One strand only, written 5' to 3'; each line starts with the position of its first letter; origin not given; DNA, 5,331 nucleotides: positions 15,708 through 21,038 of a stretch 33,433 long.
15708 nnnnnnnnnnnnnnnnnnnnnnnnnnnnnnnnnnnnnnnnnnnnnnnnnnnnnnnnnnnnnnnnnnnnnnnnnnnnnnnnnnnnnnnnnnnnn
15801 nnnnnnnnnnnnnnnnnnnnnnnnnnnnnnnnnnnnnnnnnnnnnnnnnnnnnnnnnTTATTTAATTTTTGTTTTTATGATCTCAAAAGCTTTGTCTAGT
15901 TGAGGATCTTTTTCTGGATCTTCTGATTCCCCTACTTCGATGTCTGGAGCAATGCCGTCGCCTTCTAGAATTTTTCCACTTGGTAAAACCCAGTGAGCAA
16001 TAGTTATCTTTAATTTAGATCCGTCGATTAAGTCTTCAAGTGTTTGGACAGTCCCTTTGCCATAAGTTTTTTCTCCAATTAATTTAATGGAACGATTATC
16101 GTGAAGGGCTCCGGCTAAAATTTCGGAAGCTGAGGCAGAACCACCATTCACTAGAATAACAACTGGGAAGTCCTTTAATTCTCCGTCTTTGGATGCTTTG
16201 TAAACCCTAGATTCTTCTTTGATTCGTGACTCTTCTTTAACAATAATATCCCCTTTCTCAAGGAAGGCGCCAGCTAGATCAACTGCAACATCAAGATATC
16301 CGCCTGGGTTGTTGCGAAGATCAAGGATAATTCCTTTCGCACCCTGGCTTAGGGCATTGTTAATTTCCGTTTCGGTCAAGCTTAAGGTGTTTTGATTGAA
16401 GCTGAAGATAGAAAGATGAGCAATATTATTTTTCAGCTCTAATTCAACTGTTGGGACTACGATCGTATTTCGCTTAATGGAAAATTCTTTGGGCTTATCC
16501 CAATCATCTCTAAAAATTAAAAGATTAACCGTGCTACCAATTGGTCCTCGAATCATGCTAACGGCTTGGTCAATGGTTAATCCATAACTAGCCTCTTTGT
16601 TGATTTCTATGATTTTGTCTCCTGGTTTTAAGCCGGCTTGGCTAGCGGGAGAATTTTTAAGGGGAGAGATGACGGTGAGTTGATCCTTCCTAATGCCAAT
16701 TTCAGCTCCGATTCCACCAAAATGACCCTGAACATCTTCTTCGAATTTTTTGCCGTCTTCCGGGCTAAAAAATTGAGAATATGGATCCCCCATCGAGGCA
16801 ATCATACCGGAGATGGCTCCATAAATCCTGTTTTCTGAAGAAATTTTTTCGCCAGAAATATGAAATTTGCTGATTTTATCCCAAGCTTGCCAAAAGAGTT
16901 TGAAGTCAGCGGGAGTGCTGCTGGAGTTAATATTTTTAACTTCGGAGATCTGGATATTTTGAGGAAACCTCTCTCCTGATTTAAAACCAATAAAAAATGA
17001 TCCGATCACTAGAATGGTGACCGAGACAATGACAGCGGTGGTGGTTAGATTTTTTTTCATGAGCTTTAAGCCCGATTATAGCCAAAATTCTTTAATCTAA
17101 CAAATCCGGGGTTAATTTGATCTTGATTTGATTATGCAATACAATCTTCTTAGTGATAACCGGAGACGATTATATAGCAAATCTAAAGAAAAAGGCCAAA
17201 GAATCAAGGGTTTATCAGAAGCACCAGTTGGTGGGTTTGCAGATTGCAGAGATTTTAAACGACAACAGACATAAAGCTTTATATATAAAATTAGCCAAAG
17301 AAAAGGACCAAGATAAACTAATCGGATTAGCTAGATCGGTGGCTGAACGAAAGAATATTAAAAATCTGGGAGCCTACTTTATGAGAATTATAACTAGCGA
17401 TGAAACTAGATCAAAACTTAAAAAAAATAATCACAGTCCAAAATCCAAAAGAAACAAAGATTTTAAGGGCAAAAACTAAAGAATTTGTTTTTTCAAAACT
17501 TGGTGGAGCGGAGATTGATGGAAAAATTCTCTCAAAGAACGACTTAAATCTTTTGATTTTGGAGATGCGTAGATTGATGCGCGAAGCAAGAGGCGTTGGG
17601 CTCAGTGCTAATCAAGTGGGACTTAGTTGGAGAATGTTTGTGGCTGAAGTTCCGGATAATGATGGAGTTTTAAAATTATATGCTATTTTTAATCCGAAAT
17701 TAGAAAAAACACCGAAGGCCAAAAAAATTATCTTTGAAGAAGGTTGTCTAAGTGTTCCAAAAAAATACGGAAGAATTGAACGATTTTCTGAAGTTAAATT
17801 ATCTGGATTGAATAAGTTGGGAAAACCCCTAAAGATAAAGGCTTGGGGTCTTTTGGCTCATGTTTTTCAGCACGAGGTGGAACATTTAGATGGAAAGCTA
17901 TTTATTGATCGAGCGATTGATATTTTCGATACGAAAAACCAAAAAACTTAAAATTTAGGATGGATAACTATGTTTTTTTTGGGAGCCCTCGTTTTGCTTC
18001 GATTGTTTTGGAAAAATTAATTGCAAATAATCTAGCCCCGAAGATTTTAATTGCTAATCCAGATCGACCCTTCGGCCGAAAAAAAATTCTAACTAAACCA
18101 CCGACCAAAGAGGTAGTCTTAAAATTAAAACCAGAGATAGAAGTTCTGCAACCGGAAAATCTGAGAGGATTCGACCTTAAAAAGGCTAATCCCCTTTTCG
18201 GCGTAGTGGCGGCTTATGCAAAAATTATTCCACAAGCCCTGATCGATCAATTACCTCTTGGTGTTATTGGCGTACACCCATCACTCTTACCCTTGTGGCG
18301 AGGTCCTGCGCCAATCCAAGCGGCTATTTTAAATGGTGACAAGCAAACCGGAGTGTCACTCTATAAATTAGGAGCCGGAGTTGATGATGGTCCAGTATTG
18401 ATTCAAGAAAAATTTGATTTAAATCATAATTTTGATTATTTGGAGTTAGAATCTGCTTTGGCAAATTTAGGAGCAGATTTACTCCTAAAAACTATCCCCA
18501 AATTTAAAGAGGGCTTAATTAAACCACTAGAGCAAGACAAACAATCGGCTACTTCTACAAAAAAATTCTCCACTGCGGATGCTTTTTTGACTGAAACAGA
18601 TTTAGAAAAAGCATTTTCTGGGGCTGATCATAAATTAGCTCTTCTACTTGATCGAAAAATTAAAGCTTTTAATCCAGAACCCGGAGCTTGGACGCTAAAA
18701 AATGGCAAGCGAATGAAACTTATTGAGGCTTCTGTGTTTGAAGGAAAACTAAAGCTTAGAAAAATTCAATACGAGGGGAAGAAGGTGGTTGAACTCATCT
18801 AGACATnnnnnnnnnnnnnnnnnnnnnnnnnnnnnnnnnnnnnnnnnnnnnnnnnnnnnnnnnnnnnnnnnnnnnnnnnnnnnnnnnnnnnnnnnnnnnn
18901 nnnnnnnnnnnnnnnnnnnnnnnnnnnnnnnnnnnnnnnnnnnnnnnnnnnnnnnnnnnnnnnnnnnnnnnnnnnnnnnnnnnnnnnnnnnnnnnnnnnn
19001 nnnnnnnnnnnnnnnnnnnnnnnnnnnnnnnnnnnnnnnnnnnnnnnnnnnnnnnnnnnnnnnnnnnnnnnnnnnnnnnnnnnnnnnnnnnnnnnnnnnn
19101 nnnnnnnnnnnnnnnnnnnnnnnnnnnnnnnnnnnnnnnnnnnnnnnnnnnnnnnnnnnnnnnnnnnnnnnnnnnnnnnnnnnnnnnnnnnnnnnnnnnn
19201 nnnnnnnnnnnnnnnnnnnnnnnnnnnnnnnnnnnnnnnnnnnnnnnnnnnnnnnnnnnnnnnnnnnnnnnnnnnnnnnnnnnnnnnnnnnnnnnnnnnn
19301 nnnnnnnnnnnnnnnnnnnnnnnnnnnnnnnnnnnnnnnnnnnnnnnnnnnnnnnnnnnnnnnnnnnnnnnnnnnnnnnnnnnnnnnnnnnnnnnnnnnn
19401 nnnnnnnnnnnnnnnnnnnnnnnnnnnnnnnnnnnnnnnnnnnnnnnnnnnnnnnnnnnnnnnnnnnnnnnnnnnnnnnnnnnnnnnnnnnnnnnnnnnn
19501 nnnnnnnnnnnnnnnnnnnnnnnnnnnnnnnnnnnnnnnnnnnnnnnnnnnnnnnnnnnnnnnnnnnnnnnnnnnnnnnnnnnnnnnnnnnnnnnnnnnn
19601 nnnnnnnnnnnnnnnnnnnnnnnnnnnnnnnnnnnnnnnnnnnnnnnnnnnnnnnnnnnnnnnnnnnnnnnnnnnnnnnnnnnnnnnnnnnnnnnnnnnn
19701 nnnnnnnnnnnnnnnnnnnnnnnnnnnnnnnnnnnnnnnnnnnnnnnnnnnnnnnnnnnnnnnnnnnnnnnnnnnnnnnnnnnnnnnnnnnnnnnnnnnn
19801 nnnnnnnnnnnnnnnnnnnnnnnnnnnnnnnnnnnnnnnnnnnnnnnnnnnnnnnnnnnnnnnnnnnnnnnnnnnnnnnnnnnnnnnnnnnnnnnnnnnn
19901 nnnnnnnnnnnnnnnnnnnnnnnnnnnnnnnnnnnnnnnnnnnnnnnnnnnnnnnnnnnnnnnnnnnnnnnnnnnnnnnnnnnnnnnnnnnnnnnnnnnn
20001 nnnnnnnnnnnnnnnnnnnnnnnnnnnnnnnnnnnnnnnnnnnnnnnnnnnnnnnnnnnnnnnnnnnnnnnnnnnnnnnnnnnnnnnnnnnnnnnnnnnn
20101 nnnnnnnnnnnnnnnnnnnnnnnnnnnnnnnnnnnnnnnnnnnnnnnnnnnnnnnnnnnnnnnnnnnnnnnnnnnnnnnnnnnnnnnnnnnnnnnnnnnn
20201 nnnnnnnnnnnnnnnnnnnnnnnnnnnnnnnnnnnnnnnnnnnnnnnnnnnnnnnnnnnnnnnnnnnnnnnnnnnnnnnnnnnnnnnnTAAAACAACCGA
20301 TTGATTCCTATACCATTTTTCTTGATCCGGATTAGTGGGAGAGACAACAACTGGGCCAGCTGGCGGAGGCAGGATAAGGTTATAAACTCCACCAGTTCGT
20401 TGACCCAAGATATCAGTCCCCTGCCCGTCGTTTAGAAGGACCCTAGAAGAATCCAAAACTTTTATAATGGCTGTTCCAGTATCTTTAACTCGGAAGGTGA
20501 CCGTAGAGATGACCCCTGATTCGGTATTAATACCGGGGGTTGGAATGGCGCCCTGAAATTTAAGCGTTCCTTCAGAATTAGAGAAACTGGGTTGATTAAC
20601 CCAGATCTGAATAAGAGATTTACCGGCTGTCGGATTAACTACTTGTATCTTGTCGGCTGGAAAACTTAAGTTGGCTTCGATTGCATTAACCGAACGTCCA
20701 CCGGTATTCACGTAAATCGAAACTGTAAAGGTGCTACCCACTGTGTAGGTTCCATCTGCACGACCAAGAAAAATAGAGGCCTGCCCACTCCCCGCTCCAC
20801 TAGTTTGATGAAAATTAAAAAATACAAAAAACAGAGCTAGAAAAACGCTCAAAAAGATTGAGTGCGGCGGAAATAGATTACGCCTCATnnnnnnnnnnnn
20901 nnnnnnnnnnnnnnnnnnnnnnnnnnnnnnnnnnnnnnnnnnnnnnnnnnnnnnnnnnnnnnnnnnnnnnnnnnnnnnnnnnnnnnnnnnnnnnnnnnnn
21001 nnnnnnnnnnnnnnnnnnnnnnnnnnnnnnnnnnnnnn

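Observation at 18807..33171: A 14.4-kb co-directional cluster that looks like a non-cellulosomal cohesin-dockerin surface apparatus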

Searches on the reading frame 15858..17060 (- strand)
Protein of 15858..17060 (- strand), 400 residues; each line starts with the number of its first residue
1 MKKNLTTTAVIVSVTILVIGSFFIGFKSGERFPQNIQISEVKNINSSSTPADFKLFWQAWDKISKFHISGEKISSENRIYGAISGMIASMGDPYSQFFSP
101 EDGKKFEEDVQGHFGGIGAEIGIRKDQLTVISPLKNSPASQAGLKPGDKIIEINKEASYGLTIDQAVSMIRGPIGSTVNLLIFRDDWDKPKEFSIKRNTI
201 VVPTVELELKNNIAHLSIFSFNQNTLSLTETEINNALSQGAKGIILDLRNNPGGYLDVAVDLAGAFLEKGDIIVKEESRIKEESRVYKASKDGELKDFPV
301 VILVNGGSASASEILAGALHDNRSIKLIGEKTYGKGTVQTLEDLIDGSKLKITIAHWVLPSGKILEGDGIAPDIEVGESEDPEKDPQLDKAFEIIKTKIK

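Call 5: search_protein_families(library=pfam, proteins=[window:15858-17060:-], max_evalue=0.01)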
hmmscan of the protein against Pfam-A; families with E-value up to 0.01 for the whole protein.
window:15858-17060:- (400 aa): 5 families
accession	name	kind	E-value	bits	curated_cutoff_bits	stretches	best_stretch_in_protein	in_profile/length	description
PF03572.23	Peptidase_S41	-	4.1e-46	157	24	1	212-376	1-165/165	Peptidase family S41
PF17820.7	PDZ_6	-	4.6e-12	45.9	27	1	131-182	3-52/54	PDZ domain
PF00595.29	PDZ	-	2.1e-09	38.1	23.2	1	115-182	10-80/81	PDZ domain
PF13180.12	PDZ_2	-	3.8e-09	37.1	27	1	115-188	1-73/80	PDZ domain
PF22694.1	CtpB_N-like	-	6.7e-07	30.1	27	1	21-98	7-81/85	Activating protease CtpB N-terminal domain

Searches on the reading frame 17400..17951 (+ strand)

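Call 5: search_protein_families(library=pfam, proteins=[window:17400-17951:+], max_evalue=0.01)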
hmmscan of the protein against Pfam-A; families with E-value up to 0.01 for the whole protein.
window:17400-17951:+ (183 aa): 1 family
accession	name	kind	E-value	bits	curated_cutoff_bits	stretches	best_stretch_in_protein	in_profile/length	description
PF01327.26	Pep_deformylase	-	6.1e-36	123.8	22.8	1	40-173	23-151/156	Polypeptide deformylase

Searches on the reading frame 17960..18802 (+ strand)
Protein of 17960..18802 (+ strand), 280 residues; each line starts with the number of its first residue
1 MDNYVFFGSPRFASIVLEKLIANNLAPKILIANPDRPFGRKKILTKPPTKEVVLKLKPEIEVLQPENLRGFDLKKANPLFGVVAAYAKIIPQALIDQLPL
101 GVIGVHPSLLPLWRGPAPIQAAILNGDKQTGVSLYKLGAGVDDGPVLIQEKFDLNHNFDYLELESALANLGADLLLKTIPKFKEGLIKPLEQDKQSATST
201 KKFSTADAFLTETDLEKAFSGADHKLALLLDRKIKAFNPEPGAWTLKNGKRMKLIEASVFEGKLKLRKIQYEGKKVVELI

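Call 5: search_protein_families(library=pfam, proteins=[window:17960-18802:+], max_evalue=0.01)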
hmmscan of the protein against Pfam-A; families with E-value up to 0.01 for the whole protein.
window:17960-18802:+ (280 aa): 2 families
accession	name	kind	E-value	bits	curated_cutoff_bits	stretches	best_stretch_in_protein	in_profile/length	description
PF00551.24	Formyl_trans_N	-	6.5e-28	98.1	26.1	1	5-178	4-180/181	Formyl transferase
PF02911.23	Formyl_trans_C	-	1.4e-06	28.8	21.1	1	230-261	18-49/100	Formyl transferase, C-terminal domain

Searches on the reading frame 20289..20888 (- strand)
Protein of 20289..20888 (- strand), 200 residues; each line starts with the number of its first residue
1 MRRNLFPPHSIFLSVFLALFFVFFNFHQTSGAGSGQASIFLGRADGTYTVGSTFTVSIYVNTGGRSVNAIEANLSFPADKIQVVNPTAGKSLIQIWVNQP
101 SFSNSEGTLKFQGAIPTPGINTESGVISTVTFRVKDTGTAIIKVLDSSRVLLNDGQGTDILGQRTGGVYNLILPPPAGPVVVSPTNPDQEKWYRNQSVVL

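Call 58: search_solved_structures(query=A5, max_evalue=0.01)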
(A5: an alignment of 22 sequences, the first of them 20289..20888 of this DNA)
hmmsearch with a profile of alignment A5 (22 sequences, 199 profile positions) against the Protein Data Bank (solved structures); distinct sequences matched with E-value up to 0.01: 2.
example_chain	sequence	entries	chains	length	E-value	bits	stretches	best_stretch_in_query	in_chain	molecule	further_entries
4uyp_A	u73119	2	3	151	0.0025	20.4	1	47-136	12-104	Cellulosomal scaffoldin anchoring protein C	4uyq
5g5d_A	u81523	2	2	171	0.0074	18.9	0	63-91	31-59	CELLULOSOME ANCHORING PROTEIN COHESIN REGION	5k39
